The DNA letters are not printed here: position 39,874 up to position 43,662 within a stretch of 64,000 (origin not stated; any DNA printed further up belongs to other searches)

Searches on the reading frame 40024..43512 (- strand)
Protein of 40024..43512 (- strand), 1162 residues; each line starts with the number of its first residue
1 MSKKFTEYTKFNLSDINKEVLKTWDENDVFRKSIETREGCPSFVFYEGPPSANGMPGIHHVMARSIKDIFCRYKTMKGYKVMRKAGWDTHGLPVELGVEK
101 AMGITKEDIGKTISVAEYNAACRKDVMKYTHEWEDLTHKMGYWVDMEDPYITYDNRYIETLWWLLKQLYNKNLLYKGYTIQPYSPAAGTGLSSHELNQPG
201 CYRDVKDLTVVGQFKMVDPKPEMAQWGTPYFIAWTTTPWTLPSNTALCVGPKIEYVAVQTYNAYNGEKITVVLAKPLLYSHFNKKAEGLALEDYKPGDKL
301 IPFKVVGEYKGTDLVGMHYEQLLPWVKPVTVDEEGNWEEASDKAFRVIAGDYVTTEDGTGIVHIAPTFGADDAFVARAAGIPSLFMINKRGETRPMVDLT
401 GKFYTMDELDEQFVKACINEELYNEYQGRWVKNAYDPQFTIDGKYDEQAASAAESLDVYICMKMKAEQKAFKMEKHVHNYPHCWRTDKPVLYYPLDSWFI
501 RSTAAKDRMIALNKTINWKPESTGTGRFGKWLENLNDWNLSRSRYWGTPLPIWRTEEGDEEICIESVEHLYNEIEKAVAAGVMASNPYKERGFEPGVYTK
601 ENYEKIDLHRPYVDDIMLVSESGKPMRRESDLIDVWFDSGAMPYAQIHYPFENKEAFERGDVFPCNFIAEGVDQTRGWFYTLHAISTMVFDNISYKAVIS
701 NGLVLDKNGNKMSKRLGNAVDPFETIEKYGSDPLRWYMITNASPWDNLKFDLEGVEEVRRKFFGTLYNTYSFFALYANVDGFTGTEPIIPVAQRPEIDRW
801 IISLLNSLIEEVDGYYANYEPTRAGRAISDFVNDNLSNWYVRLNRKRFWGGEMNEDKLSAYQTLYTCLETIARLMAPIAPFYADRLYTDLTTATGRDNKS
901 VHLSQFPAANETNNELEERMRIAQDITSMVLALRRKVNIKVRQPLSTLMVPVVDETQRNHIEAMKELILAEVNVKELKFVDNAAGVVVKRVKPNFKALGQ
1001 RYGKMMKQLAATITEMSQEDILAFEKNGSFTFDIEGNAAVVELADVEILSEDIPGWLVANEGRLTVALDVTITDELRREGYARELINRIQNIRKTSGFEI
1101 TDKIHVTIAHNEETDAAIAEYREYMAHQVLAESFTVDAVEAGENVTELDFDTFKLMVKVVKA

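Call 56: search_protein_families(library=pfam, proteins=[window:40024-43512:-], max_evalue=0.00001)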
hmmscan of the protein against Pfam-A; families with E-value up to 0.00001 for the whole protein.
window:40024-43512:- (1162 aa): 4 families
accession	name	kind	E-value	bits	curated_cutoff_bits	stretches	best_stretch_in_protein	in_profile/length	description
PF00133.28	tRNA-synt_1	-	1.6e-116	389.9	22.7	1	20-750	2-413/414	tRNA synthetases class I (I, L, M and V)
PF19302.4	DUF5915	-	4.1e-56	190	27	1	966-1161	2-194/195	Domain of unknown function (DUF5915)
PF08264.19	Anticodon_1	-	4.8e-35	121.1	25.1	1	798-946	1-145/148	Anticodon-binding domain of tRNA ligase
PF09334.17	tRNA-synt_1g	-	1.8e-15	57.1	20.1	1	52-119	10-76/391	tRNA synthetases class I (M)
